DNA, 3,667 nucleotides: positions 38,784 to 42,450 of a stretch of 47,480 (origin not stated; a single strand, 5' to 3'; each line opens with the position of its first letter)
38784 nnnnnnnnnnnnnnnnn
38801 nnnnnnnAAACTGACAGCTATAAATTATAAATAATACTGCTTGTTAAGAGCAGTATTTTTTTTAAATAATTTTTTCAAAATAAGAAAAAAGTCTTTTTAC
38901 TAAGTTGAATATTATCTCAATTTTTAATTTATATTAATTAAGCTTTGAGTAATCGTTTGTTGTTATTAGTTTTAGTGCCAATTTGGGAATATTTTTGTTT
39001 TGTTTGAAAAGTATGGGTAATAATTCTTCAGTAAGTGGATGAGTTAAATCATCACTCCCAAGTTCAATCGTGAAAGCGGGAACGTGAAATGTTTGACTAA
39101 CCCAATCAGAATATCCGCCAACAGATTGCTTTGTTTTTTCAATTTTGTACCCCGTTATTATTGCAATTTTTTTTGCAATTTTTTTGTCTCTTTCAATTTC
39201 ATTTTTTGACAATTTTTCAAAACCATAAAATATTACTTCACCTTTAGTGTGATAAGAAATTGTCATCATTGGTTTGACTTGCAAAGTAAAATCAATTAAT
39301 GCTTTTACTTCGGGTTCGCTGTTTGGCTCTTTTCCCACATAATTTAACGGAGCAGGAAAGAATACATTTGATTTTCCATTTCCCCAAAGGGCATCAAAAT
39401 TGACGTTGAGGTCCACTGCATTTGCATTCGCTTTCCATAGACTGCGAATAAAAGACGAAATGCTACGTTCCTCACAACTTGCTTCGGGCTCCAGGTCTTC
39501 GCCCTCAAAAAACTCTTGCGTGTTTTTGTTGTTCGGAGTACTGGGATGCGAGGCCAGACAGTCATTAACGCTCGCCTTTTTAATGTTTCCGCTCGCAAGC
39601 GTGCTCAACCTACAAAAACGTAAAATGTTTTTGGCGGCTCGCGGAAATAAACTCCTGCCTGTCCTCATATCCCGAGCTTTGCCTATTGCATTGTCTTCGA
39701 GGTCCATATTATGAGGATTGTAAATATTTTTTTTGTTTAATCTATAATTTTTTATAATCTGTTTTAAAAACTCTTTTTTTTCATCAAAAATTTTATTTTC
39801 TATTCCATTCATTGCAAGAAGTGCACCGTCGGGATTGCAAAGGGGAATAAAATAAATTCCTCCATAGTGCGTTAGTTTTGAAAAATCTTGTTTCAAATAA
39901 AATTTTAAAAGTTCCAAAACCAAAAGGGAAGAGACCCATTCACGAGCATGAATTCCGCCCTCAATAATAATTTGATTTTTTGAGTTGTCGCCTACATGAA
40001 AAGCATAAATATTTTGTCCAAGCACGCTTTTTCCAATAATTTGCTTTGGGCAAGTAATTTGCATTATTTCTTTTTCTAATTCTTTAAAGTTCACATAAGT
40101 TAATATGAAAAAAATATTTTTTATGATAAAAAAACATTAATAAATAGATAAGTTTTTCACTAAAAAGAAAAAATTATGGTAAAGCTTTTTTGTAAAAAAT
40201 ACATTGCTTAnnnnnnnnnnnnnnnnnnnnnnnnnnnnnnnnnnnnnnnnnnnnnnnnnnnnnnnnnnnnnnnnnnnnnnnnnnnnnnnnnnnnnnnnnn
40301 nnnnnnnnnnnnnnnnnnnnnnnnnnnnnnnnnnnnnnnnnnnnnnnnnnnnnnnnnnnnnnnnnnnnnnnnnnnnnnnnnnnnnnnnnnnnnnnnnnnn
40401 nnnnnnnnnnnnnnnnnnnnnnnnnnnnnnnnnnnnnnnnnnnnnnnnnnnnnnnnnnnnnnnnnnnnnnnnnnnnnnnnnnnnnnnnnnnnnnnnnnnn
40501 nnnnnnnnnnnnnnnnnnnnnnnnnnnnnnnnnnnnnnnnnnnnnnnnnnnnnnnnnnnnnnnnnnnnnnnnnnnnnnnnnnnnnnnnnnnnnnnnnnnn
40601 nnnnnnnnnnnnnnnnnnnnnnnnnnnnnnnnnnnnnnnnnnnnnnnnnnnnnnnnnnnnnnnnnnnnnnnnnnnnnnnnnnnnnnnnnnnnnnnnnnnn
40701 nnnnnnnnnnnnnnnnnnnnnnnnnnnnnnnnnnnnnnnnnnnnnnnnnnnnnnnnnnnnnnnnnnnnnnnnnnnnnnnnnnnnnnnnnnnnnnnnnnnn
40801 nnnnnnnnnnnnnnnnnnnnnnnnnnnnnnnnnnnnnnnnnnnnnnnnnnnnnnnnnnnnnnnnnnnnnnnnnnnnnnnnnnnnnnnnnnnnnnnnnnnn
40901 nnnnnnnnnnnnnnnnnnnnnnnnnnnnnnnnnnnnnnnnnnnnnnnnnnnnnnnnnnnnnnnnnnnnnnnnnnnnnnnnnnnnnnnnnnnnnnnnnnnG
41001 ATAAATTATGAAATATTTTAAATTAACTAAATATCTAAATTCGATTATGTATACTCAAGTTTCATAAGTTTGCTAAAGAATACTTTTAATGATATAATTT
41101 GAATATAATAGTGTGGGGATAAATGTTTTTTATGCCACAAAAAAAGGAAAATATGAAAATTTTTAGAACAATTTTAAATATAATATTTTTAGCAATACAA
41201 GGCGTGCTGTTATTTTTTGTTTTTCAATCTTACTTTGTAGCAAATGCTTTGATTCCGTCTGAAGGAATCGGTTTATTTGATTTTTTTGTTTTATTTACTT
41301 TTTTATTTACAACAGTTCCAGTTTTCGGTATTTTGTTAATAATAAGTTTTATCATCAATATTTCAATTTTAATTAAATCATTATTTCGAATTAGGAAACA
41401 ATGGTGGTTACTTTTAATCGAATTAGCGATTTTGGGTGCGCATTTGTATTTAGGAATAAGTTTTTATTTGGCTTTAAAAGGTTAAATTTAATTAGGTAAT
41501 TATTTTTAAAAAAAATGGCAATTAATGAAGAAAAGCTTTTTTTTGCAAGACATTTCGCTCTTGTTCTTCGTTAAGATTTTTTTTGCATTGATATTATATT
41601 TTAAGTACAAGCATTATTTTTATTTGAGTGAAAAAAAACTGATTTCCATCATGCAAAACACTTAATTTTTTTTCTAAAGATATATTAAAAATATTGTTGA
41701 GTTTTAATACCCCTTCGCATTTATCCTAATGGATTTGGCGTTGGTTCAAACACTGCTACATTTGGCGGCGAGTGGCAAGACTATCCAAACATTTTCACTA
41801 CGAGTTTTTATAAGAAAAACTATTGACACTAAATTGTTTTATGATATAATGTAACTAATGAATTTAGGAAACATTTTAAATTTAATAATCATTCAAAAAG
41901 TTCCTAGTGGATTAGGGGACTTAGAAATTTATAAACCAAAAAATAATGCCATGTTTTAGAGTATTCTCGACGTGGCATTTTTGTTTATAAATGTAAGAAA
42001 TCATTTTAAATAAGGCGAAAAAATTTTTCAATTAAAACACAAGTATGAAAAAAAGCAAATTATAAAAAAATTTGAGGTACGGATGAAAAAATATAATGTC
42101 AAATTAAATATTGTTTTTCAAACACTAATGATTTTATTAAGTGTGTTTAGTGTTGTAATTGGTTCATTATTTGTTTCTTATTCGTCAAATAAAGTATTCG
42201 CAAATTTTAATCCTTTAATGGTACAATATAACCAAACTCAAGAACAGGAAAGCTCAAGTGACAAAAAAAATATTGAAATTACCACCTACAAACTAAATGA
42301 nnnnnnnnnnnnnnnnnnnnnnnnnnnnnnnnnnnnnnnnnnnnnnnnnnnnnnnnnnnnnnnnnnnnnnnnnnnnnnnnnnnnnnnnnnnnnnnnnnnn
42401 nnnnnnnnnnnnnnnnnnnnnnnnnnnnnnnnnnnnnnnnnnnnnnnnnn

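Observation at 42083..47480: Giant open reading frame (at least 1,799 codons, no stop in window) that the ORF track omits: composite surface protein with polymorphic-toxin hallmarks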

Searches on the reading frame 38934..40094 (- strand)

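Call 8: search_protein_families(library=pfam, proteins=[window:38934-40094:-])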
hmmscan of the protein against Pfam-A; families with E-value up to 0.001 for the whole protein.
window:38934-40094:- (386 aa): 1 family
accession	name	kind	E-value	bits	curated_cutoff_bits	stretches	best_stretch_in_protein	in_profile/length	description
PF00246.29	Peptidase_M14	-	8.2e-32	111.4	21.6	2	17-132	18-129/286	Zinc carboxypeptidase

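Call 82: search_protein_families(library=phrogs, proteins=[window:38934-40094:-], max_evalue=0.001)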
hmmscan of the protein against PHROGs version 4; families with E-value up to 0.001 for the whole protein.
window:38934-40094:- (386 aa): 1 family
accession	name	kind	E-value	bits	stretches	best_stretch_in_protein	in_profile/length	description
phrog_4722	-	other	5.7e-07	29.3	1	222-266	262-304/622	zinc carboxypeptidase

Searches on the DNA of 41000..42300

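Call 26: search_rna_families(source=window, start=41000, end=42300, threshold=evalue, max_evalue=1)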
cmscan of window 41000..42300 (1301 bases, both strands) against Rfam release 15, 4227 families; matches with E-value up to 1: 0.
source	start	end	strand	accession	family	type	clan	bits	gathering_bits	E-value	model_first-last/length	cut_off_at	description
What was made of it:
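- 41946..41986 (+): Leader hairpin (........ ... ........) followed by a T-run, inside the 232-nt 5' leader. No Rfam match (call 26).
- Tried and rejected: Rfam finds nothing in the leader (call 26).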

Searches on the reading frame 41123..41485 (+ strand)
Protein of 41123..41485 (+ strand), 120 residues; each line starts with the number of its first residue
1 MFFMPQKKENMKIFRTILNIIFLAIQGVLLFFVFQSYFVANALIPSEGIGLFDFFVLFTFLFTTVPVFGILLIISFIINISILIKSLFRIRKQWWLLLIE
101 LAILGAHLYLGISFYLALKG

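Call 8: search_protein_families(library=pfam, proteins=[window:41123-41485:+])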
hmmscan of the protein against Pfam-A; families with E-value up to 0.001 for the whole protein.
window:41123-41485:+ (120 aa): 0 families

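Call 47: find_encoding_contigs(protein=window:41123-41485:+, flank=10000, max_places=6)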
Protein window:41123-41485:+ (120 aa): no gene with exactly this product is on record in the collection.
